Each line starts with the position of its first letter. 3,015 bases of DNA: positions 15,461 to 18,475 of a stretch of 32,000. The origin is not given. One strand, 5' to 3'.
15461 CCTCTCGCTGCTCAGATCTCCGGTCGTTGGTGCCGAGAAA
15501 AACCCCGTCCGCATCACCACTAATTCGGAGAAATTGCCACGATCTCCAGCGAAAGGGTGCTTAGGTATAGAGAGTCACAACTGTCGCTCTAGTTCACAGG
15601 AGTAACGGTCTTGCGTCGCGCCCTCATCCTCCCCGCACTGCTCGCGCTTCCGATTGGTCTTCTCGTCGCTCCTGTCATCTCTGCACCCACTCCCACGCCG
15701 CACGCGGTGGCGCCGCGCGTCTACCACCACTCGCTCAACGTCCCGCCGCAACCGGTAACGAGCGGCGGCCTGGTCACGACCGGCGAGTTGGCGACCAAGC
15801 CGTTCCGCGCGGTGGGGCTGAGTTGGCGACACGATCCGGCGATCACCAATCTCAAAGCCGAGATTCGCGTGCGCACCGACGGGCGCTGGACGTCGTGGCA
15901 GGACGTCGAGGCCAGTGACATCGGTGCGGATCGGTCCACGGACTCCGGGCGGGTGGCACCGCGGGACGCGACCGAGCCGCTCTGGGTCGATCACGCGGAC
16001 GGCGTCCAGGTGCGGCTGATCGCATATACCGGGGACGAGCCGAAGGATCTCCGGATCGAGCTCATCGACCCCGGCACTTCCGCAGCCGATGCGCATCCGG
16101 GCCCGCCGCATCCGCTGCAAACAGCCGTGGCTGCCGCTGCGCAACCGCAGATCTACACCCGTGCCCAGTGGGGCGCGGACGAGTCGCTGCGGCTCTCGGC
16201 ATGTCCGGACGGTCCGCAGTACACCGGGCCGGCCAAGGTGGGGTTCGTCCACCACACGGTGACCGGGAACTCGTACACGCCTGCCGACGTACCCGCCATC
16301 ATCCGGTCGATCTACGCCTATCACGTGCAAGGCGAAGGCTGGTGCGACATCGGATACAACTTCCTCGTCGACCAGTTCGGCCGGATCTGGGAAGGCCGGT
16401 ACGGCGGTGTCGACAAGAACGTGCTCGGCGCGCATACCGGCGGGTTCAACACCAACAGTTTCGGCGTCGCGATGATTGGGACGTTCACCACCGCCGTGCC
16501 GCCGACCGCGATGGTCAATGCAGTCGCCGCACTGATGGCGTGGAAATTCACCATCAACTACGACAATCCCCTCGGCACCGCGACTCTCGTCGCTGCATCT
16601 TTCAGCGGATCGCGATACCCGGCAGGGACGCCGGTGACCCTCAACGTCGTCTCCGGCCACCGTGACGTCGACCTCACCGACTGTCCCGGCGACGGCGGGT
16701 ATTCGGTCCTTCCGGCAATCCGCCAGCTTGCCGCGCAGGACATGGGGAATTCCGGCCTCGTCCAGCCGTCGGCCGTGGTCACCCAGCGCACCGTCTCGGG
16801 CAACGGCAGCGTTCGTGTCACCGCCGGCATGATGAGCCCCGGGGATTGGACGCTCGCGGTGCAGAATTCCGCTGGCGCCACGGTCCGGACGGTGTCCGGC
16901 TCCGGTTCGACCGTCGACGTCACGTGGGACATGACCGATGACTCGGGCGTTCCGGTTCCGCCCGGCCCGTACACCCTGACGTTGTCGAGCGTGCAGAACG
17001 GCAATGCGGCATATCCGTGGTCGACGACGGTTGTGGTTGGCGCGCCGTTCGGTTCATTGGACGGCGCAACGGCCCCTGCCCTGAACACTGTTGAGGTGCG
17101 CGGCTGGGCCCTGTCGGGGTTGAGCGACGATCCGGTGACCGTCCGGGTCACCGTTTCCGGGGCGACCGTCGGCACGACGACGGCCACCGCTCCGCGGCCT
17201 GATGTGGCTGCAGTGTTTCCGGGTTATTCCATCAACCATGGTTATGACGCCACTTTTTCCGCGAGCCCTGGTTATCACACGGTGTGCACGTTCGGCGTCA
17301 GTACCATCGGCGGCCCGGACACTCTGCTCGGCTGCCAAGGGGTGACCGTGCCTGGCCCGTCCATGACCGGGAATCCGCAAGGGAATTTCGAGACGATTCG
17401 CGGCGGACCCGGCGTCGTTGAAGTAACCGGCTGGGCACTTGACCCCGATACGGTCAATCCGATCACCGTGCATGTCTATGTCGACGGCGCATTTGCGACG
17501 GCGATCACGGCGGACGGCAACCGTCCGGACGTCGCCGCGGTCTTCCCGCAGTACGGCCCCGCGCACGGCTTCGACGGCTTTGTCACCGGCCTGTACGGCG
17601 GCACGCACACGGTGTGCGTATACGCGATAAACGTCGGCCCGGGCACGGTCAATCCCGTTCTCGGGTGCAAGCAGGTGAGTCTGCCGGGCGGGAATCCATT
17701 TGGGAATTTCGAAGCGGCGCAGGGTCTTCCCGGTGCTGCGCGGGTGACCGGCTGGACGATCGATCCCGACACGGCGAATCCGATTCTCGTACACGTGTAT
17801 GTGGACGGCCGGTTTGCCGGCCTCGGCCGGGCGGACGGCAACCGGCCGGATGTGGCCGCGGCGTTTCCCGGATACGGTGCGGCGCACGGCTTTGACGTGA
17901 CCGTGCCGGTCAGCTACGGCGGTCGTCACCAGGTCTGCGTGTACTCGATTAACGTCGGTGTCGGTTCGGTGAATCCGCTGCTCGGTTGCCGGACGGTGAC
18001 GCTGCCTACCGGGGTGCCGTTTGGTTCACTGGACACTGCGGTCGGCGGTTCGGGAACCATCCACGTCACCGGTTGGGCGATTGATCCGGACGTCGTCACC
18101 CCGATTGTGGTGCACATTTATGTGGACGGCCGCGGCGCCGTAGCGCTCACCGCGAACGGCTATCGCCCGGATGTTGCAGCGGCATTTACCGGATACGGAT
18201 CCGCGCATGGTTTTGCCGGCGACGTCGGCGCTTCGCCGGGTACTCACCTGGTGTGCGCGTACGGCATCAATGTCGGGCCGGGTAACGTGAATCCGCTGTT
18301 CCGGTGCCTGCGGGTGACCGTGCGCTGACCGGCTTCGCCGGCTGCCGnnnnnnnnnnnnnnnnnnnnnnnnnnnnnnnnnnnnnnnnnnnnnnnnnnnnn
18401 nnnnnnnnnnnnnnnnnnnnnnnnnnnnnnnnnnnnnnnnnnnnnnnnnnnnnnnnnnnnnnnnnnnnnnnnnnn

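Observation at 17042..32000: Unassigned ~105-aa Cys-pair repeat present in at least 11 copies across three different cell-wall hydrolase-type proteins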

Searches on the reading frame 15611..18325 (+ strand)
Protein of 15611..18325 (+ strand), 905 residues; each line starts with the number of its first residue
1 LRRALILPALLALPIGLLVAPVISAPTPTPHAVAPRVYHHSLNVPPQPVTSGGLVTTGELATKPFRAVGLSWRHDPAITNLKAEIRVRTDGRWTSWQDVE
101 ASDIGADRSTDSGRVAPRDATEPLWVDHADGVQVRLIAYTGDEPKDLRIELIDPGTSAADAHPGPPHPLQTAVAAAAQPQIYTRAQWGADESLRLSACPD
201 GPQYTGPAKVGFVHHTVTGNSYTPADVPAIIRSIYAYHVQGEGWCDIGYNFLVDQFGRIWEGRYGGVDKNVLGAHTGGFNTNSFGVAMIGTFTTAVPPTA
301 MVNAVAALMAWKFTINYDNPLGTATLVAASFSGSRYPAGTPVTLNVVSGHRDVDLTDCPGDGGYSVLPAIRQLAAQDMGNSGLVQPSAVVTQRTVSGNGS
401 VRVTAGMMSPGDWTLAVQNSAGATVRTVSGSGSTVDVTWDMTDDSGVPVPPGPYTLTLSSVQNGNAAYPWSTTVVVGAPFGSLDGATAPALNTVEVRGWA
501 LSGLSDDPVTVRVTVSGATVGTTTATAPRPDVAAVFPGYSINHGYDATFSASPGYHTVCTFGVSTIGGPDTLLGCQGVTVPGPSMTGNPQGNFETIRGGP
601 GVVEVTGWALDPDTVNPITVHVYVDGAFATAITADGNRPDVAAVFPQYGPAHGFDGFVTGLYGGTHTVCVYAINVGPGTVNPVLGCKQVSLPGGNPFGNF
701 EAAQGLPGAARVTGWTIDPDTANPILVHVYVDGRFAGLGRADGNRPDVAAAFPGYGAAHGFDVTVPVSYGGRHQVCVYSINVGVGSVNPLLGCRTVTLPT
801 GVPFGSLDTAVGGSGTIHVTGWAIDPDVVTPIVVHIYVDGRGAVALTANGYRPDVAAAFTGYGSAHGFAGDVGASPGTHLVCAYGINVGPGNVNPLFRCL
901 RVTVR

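Call 10: search_protein_families(library=pfam, proteins=[window:15611-18325:+], max_evalue=1)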
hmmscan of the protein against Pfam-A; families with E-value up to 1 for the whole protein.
window:15611-18325:+ (905 aa): 2 families
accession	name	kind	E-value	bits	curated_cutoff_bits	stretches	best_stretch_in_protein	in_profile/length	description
PF01510.30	Amidase_2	-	1.4e-12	48.5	26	1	207-360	4-130/131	N-acetylmuramoyl-L-alanine amidase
PF13860.13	FlgD_ig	-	6.3e-08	32.9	27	1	407-462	18-77/79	FlgD Ig-like domain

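Call 11: search_protein_families(library=ncbifam, proteins=[window:15611-18325:+], max_evalue=1)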
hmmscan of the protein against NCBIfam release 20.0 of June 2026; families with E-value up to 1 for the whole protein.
window:15611-18325:+ (905 aa): 3 families
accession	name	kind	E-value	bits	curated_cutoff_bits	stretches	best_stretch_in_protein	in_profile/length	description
NF005176.1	PRK06655.1-1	equivalog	9.2e-06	25.7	230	1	378-466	67-155/197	flagellar hook assembly protein FlgD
NF009453.0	PRK12813.1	equivalog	0.00052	19.6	264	1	413-466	126-179/223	flagellar basal body rod modification protein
NF009277.0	PRK12634.1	equivalog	0.044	13.8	333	1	379-474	94-188/221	flagellar basal body rod modification protein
